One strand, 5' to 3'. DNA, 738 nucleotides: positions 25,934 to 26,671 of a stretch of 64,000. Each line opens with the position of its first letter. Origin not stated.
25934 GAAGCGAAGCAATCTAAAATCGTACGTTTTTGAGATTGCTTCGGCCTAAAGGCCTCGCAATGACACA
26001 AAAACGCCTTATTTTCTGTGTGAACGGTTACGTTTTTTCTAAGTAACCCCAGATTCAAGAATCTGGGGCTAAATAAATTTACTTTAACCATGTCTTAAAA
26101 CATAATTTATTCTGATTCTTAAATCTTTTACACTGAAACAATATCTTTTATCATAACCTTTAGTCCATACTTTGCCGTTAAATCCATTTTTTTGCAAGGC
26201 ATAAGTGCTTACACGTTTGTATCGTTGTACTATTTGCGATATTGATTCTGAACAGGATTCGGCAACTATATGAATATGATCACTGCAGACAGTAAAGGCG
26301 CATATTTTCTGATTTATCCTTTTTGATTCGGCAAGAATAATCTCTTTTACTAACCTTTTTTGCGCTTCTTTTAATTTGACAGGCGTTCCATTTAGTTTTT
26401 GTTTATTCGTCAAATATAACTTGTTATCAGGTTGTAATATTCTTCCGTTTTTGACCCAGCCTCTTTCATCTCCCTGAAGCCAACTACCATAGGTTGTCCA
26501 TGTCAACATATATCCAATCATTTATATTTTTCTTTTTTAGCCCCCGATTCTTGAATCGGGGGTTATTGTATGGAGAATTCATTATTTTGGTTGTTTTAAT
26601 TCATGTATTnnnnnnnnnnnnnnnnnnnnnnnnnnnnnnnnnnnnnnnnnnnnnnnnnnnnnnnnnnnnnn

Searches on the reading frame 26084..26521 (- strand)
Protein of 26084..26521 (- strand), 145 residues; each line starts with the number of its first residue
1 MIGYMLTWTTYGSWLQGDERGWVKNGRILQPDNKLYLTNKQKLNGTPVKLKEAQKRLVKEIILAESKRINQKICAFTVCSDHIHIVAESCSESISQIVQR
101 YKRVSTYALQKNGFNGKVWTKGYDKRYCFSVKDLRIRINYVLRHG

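Call 57: search_protein_families(library=pfam, proteins=[window:26084-26521:-], max_evalue=0.1)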
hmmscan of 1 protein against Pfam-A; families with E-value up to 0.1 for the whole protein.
window:26084-26521:- (145 aa): 2 families
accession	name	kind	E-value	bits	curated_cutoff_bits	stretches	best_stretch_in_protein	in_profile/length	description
PF01797.21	Y1_Tnp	-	3.5e-09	37.3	23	1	54-125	24-103/121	Transposase IS200 like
PF08650.15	DASH_Dad4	-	0.058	13.8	29.8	0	52-113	7-66/71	DASH complex subunit Dad4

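Call 58: search_protein_families(library=ncbifam, proteins=[window:26084-26521:-], max_evalue=0.1)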
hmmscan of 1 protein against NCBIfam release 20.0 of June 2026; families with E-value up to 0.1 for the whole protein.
window:26084-26521:- (145 aa): 3 families
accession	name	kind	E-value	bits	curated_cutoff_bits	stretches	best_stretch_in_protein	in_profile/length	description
NF047646.1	REP_Tyr_transpos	equivalog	5.9e-09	35.9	80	1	33-142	9-128/146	REP-associated tyrosine transposase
NF033573.1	transpos_IS200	equivalog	2.4e-07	31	55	1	50-123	26-107/126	IS200/IS605 family transposase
NF043079.1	MMSYN1_0167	equivalog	0.011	14.5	740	1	18-115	56-151/561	oligopeptide ABC transporter ATP-binding protein OppD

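Call 77: search_solved_structures(query=window:26084-26521:-, max_evalue=10, show_alignments=2)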
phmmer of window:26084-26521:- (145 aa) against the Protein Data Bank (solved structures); distinct sequences matched with E-value up to 10: 3.
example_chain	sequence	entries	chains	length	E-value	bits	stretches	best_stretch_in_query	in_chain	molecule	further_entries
2ec2_A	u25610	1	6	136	0.14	15.4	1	57-125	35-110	136aa long hypothetical transposase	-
2f4f_A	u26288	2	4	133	0.21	14.8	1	57-125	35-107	Transposase, putative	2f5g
6dk4_A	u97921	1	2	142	0.64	13.2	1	57-91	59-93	Ferric uptake regulation protein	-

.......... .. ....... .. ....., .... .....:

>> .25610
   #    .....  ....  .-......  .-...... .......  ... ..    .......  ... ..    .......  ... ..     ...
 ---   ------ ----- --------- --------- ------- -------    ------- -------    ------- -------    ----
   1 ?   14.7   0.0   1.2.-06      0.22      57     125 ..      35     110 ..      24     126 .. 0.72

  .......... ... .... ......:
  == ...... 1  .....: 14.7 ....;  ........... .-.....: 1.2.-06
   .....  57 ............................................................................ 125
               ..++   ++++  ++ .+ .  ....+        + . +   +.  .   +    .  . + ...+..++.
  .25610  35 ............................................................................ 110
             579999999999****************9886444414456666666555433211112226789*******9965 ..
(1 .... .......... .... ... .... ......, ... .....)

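Call 78: find_homologous_proteins(query=window:26084-26521:-)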
Query window:26084-26521:- (145 aa): 252 proteins with E <= 0.001 among 256 candidates; the best 120 are listed.
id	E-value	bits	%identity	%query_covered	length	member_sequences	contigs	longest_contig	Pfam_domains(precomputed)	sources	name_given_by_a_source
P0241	1.2e-93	329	100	100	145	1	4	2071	PF01797.22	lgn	-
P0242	7.6e-90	316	100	97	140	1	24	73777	PF01797.22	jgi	-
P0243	1.1e-89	316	99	97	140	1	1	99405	PF01797.22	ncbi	-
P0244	1.0e-88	313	99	97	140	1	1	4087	PF01797.22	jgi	-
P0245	4.4e-87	307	97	97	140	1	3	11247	PF01797.22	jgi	-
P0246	1.2e-86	306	97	97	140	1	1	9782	PF01797.22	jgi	-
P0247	3.7e-86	304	96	97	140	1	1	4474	PF01797.22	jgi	-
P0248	5.7e-86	304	94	100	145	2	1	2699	PF01797.22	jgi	jgi:REP element-mobilizing transposase RayT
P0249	3.2e-85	301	92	100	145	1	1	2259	PF01797.22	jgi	-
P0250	1.8e-83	296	92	99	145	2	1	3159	PF01797.22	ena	-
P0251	5.0e-83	294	90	99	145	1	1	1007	PF01797.22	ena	-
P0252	2.9e-82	292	90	100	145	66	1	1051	PF01797.22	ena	-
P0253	3.4e-82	291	87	100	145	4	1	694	PF01797.22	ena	-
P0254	3.2e-77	275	83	99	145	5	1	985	PF01797.22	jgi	jgi:REP element-mobilizing transposase RayT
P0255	1.1e-74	267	81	100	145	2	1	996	PF01797.22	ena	-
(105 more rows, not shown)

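Call 79: find_encoding_contigs(protein=P0242, flank=600, max_places=10)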
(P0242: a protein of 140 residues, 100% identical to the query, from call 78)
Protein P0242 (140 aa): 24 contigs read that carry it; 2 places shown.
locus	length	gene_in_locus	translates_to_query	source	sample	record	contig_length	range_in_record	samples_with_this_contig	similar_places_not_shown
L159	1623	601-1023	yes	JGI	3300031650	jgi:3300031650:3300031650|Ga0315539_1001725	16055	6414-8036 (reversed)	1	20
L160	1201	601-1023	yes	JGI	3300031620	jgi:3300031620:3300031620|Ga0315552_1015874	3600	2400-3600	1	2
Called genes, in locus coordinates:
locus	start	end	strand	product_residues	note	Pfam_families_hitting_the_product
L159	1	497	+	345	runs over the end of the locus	PF00534:Glycos_transf_1, PF13692:Glyco_trans_1_4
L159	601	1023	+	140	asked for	PF01797:Y1_Tnp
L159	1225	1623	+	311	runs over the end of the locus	PF04041:Glyco_hydro_130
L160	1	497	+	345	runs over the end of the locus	PF00534:Glycos_transf_1, PF13692:Glyco_trans_1_4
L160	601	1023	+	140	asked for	PF01797:Y1_Tnp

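Call 80: find_encoding_contigs(protein=P0243, flank=10000, max_places=2)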
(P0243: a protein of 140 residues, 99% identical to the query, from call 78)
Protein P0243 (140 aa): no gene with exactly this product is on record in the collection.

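Call 92: list_cluster_members(proteins=[P0243, P0242])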
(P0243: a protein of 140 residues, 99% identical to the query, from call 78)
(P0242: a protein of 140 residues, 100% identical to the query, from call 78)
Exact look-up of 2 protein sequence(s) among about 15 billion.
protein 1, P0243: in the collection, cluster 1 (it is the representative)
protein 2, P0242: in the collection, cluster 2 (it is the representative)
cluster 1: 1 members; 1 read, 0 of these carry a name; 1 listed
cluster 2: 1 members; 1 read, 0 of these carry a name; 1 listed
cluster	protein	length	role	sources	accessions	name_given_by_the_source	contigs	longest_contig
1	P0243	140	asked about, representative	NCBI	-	-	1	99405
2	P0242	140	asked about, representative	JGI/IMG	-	-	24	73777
